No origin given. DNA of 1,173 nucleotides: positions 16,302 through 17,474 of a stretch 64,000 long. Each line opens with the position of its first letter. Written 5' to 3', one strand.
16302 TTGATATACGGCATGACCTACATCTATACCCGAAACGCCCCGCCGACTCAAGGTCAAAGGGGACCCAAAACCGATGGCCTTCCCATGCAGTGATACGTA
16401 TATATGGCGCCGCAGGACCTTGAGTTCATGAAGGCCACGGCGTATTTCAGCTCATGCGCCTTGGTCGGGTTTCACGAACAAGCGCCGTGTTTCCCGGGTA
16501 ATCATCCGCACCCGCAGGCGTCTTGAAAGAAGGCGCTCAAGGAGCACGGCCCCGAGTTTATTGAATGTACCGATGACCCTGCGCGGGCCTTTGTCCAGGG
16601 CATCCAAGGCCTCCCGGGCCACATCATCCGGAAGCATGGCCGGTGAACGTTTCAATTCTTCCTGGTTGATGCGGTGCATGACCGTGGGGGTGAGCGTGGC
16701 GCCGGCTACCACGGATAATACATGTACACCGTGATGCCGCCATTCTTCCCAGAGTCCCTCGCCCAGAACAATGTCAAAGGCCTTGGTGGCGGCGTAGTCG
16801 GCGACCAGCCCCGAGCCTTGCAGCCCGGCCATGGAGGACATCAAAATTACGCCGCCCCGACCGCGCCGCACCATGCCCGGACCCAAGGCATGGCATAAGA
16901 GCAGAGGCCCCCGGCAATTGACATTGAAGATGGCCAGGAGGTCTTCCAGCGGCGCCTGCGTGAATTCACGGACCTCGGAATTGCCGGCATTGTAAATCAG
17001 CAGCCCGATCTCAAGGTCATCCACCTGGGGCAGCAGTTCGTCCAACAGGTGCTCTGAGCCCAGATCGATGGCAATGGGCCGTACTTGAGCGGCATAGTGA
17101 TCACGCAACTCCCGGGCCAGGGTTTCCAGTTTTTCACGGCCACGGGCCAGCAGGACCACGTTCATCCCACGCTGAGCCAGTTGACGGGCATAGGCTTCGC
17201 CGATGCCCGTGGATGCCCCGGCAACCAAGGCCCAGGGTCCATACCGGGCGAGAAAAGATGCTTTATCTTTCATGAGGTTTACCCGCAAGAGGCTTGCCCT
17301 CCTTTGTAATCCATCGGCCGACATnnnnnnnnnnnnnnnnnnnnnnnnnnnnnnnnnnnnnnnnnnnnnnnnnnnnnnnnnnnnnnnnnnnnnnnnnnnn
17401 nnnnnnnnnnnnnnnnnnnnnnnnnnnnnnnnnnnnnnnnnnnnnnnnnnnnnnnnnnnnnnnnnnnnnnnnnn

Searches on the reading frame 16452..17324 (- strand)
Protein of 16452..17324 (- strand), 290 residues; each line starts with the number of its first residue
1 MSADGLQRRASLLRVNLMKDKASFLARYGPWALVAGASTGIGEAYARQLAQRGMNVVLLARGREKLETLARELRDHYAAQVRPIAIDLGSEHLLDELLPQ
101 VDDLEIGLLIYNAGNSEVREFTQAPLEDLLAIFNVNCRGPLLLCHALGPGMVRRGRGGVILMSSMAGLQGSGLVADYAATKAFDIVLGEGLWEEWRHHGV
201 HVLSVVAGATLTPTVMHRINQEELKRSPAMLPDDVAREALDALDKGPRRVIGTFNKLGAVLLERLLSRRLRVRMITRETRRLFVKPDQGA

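Call 3: search_protein_families(library=pfam, proteins=[window:16452-17324:-], max_evalue=0.01)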
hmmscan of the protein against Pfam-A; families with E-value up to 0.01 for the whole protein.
window:16452-17324:- (290 aa): 5 families
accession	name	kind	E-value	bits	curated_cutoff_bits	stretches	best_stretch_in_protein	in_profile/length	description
PF00106.31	adh_short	-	2.7e-37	128.6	26.6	1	31-220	2-192/195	short chain dehydrogenase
PF13561.12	adh_short_C2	-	1.6e-22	80.7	27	1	36-223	1-189/236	Enoyl-(Acyl carrier protein) reductase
PF08659.16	KR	-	2.4e-13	50.8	22.6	1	32-208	3-176/180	KR domain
PF01370.27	Epimerase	-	0.00021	21.2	20.9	1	32-148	1-103/240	NAD dependent epimerase/dehydratase family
PF13460.12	NAD_binding_10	-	0.002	18.5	27.2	0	36-71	1-37/184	NAD(P)H-binding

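Call 4: search_protein_families(library=ncbifam, proteins=[window:16452-17324:-], max_evalue=0.01)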
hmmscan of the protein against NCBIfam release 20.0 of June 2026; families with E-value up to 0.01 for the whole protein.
window:16452-17324:- (290 aa): 220 families (the best 25 are shown)
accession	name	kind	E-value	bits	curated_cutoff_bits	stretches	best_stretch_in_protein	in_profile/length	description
NF040690.1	mycolate_SDR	equivalog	4.4e-36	124.6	380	1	31-256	10-239/265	mycolate reductase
NF050024.1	7betaHSDH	equivalog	7.1e-32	110.9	300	1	27-256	4-236/260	7beta-hydroxysteroid dehydrogenase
NF005806.0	PRK07666.1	equivalog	5e-31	107.8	286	1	31-251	9-229/239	3-ketoacyl-ACP reductase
NF005672.0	PRK07454.1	equivalog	1.2e-29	103.3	234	1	31-251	8-229/241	SDR family oxidoreductase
NF047420.2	EF_P_mod_YmfI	equivalog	8e-27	94.5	238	1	31-232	1-199/236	elongation factor P 5-aminopentanone reductase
NF005878.0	PRK07825.1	subfamily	2.8e-26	92.5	287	1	33-271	13-245/278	short chain dehydrogenase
NF004825.0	PRK06181.1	equivalog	1e-25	90.6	215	1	32-268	9-253/268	SDR family oxidoreductase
NF005559.1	PRK07231.1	subfamily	1.5e-25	90.2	215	1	31-220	6-196/249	glucose 1-dehydrogenase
NF006123.0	PRK08267.1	equivalog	3.1e-25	88.9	261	1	33-247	6-224/261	SDR family oxidoreductase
NF006565.0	PRK09072.1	equivalog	6.8e-25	88.1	238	1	33-260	9-236/265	SDR family oxidoreductase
NF004521.0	PRK05866.1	equivalog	6.2e-24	84.6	368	1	32-251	43-263/294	SDR family oxidoreductase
TIGR01963.1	PHB_DH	subfamily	1.5e-23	83.3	307.05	1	32-260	4-229/255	3-hydroxybutyrate dehydrogenase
NF009466.0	PRK12826.1-2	subfamily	3.2e-23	82.5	222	1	32-227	6-207/248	3-oxoacyl-ACP reductase FabG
NF005594.0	PRK07326.1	equivalog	9.8e-23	80.9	271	1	31-249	8-222/237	SDR family oxidoreductase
NF006118.0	PRK08264.1-4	subfamily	1.5e-22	80.3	279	1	32-250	8-214/244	SDR family oxidoreductase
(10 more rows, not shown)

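Call 46: search_solved_structures(query=window:16452-17324:-, max_evalue=1e-10)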
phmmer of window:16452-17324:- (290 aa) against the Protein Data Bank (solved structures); distinct sequences matched with E-value up to 1e-10: 97 (the best 60 are shown).
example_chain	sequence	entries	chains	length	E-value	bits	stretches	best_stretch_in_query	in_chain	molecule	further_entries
5fyd_A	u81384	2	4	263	2e-27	99.4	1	26-256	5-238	OXIDOREDUCTASE, SHORT CHAIN DEHYDROGENASE/REDUCTASE FAMILY PROTEIN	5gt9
6zdz_A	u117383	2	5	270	2e-24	89.5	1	30-215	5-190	alcohol dehydrogenase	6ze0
4bmv_A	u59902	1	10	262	2.3e-24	89.3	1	30-219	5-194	SHORT-CHAIN DEHYDROGENASE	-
3t4x_A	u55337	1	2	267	2.1e-21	79.6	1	26-220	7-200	Oxidoreductase, short chain dehydrogenase/reductase family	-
5t2u_A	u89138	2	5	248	3e-17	66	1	29-220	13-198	Oxidoreductase, short chain dehydrogenase/reductase family protein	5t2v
4egf_A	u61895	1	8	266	6.8e-17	64.8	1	24-231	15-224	L-xylulose reductase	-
4iuy_A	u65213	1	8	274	7.4e-17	64.7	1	31-215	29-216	Short chain dehydrogenase/reductase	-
2jah_A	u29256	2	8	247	2.7e-16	62.9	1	28-215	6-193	CLAVULANIC ACID DEHYDROGENASE | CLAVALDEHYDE DEHYDROGENASE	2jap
3m1a_A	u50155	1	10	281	6.8e-16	61.6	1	33-212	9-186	Putative dehydrogenase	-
5u9p_A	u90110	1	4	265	7.3e-16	61.5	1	29-208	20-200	Gluconate 5-dehydrogenase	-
2p68_A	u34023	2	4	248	1.1e-15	60.9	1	29-226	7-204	3-oxoacyl-[acyl-carrier-protein] reductase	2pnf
3f9i_A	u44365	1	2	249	3.9e-15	59.1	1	29-224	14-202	3-oxoacyl-[acyl-carrier-protein] reductase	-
8g9m_A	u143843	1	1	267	5.4e-15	58.6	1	31-218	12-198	Oxidoreductase, short chain dehydrogenase/reductase family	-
1k2w_A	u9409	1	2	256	6.5e-15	58.3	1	29-208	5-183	SORBITOL DEHYDROGENASE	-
3ai1_A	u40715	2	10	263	8e-15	58.1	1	29-215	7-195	NADPH-sorbose reductase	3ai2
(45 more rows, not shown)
